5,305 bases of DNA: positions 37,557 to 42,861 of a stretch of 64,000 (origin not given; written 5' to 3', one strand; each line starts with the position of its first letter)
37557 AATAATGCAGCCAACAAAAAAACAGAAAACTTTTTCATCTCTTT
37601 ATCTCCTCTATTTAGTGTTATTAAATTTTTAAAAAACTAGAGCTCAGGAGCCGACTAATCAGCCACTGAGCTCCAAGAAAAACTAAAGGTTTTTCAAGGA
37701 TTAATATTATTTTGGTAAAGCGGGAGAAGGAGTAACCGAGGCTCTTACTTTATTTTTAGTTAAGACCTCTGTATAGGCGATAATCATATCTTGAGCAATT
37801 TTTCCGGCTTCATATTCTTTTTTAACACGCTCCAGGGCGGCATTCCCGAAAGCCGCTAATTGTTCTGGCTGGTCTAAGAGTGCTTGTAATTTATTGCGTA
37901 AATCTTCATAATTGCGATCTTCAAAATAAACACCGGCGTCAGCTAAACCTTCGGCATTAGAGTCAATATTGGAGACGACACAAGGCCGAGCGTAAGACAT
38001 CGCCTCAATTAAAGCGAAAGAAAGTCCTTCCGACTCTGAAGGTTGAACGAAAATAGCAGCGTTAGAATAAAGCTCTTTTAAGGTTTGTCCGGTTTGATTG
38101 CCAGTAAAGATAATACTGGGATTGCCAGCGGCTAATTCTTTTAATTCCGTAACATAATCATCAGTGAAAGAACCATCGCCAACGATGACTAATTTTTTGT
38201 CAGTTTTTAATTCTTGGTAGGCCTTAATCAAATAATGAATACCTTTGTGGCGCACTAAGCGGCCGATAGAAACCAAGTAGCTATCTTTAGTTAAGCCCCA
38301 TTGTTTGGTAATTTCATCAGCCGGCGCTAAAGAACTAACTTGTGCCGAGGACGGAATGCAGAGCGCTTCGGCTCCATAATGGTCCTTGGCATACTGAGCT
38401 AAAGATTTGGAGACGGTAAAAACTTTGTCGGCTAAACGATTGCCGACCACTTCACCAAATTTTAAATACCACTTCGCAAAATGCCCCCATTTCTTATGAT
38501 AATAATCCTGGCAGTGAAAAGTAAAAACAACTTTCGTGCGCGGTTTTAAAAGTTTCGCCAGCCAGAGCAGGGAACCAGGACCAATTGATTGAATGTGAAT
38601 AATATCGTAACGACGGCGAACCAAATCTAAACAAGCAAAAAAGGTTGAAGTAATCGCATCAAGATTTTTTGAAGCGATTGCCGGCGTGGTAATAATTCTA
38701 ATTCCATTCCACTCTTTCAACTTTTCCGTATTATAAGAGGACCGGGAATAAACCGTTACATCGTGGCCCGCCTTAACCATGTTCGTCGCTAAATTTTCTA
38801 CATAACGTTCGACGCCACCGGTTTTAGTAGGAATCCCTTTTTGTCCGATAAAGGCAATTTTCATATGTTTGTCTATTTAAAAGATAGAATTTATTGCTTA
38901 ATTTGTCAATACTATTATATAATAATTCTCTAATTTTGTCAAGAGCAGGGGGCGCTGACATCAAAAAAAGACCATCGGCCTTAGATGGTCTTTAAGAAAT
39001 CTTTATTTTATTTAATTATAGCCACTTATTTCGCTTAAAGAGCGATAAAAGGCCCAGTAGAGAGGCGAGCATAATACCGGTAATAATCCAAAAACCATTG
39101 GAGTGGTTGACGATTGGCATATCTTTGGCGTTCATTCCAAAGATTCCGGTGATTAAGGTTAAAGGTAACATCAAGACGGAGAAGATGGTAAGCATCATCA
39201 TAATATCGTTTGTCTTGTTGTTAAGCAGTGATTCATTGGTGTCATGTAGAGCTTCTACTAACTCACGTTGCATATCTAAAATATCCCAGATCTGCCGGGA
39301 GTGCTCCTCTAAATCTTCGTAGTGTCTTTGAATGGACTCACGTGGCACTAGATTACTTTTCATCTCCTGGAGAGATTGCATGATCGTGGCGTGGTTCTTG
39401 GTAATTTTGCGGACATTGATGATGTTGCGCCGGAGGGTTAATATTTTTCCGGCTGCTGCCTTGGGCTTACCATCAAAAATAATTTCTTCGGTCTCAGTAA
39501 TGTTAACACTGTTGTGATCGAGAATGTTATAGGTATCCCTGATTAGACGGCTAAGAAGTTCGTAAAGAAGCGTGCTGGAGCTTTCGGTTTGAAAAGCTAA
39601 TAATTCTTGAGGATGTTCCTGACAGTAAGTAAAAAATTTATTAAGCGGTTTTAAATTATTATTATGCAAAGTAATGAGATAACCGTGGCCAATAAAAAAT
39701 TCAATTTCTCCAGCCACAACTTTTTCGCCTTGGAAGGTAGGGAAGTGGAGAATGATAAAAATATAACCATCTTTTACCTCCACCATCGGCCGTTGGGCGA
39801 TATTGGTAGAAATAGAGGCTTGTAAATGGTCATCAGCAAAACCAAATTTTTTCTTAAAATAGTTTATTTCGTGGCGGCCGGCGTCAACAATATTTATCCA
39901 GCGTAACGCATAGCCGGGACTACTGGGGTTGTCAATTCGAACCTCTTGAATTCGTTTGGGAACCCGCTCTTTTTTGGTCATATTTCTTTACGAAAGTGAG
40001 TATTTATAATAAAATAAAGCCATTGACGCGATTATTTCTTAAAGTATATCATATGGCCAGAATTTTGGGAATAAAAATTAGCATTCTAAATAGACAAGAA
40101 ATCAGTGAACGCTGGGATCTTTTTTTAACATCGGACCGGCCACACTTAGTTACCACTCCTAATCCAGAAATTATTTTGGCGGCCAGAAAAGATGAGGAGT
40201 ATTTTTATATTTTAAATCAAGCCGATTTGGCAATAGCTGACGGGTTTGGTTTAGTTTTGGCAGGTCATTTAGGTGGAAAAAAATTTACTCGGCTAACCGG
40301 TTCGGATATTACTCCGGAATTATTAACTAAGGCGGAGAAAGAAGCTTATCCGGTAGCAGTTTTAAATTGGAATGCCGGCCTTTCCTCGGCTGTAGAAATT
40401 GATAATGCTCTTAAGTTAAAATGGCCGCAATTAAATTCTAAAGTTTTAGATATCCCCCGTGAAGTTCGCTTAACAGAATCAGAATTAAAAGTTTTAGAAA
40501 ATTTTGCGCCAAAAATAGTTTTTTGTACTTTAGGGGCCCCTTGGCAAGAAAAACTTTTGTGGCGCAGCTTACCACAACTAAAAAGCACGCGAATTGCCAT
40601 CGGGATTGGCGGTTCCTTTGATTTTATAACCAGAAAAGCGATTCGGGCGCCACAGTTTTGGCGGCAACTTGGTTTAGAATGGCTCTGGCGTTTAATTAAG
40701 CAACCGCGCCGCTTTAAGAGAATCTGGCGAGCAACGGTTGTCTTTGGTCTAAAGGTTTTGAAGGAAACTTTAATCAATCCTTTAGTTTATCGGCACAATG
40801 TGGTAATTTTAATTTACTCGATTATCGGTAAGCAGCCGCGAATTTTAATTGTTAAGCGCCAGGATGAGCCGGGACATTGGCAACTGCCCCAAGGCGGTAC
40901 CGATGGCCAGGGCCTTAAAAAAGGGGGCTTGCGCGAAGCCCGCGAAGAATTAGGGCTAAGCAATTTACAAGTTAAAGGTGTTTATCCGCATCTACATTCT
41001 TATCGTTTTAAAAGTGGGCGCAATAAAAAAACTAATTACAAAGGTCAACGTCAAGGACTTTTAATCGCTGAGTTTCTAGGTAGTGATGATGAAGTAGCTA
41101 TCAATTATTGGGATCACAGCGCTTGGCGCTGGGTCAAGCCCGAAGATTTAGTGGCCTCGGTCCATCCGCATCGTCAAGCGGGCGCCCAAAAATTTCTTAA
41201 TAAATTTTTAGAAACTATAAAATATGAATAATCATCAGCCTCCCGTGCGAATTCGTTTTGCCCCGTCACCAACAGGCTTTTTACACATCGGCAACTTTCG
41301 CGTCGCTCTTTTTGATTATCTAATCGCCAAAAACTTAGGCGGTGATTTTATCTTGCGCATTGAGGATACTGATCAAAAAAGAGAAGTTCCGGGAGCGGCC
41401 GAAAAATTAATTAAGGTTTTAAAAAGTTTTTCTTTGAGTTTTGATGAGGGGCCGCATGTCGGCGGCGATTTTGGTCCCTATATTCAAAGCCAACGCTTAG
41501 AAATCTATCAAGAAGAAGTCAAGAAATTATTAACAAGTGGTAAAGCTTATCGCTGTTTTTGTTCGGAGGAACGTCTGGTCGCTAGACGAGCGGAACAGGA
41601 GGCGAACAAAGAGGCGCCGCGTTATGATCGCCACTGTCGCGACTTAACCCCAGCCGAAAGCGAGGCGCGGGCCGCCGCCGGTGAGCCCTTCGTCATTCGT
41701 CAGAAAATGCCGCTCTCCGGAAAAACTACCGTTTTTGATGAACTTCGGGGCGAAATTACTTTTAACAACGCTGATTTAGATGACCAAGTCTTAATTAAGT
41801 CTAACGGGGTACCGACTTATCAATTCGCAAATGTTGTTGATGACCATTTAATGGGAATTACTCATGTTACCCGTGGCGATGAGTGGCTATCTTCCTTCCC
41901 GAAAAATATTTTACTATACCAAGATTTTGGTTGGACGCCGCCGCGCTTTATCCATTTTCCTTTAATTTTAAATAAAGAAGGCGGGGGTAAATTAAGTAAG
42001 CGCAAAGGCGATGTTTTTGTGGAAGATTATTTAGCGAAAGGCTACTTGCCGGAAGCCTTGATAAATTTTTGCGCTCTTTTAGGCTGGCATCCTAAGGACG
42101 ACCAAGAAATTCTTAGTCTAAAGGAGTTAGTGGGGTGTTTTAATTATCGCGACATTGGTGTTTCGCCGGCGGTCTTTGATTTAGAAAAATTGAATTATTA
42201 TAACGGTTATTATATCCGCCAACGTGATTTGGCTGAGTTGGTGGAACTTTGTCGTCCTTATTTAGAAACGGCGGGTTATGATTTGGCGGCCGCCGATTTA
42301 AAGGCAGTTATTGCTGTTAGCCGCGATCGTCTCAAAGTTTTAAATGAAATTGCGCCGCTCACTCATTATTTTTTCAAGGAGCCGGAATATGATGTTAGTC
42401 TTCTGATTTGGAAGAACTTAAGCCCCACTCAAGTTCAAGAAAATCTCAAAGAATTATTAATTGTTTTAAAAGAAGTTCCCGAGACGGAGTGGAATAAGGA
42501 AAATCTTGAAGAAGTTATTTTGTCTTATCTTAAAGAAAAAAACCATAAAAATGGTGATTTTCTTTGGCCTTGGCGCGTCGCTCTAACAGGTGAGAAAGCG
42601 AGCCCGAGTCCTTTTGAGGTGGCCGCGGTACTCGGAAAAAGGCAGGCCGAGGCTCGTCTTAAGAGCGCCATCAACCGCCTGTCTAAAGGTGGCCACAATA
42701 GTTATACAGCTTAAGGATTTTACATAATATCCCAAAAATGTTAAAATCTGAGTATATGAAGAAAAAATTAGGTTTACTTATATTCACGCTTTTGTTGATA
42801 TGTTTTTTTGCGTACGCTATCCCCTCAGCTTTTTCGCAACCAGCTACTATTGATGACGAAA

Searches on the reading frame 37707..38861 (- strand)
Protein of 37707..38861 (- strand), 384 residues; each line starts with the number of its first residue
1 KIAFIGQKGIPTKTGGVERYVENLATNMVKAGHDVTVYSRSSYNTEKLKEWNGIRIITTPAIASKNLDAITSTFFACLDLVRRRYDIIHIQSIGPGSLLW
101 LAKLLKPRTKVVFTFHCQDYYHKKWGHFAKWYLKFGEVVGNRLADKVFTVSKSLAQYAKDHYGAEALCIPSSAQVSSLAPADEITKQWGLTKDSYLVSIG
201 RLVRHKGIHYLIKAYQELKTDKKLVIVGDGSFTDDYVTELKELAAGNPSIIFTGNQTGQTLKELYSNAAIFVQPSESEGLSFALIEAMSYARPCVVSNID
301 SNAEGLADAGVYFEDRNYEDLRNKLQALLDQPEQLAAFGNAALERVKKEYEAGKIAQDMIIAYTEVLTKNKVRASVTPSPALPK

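Call 43: search_protein_families(library=pfam, proteins=[window:37707-38861:-], max_evalue=0.01)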
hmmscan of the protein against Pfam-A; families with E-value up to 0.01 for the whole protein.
window:37707-38861:- (384 aa): 11 families
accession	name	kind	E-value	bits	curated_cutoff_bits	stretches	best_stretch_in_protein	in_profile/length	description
PF00534.26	Glycos_transf_1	-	2e-30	106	26.4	1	182-343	3-170/172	Glycosyl transferases group 1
PF13439.12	Glyco_transf_4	-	2.1e-27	96.6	28.5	1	15-165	2-155/170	Glycosyltransferase Family 4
PF13692.12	Glyco_trans_1_4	-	5.8e-27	95.1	27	1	195-330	3-141/142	Glycosyl transferases group 1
PF13579.12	Glyco_trans_4_4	-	1e-20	75.1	29.7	1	15-164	1-147/158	Glycosyl transferase 4-like domain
PF09314.17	DUF1972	-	1.4e-08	35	25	1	4-164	6-175/186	Domain of unknown function (DUF1972)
PF13524.12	Glyco_trans_1_2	-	1.5e-06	28.7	25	1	220-359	13-142/144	Glycosyl transferase-like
PF08323.17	Glyco_transf_5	-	6.5e-06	26.5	22.7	0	1-46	1-47/239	Starch synthase catalytic domain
PF20706.3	GT4-conflict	-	1.4e-05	24.7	26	1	144-298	147-312/385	Family 4 Glycosyltransferase in conflict systems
PF03446.21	NAD_binding_2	-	6e-05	23.5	21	1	23-71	13-60/161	NAD binding domain of 6-phosphogluconate dehydrogenase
PF13477.12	Glyco_trans_4_2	-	0.0001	22.9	23.4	1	19-124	11-115/139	Glycosyl transferase 4-like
PF00535.33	Glycos_transf_2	-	0.0014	19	23.3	0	219-252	25-57/168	Glycosyl transferase family 2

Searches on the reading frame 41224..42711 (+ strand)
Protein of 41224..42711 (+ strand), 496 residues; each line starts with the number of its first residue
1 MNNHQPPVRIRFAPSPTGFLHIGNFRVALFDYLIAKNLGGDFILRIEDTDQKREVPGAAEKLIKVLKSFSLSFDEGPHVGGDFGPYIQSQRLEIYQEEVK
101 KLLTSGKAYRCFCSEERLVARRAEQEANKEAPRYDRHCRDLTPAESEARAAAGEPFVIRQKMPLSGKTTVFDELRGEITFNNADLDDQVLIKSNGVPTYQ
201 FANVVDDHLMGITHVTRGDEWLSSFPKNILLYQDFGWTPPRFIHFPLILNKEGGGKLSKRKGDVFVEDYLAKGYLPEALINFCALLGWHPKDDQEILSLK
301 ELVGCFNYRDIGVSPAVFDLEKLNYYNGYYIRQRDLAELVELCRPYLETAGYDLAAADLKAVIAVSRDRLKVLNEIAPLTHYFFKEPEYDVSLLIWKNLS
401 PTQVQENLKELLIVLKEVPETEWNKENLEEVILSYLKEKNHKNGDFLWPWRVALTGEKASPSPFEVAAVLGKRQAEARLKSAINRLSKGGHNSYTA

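Call 20: search_protein_families(library=pfam, proteins=[window:41224-42711:+])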
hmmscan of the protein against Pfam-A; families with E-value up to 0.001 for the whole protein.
window:41224-42711:+ (496 aa): 2 families
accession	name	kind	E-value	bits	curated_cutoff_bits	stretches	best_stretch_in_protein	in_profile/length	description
PF00749.27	tRNA-synt_1c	-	4.8e-98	328.4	23.4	1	8-324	2-313/314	tRNA synthetases class I (E and Q), catalytic domain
PF19269.4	Anticodon_2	-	6.7e-33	114.5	23.6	1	338-483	1-141/141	Anticodon binding domain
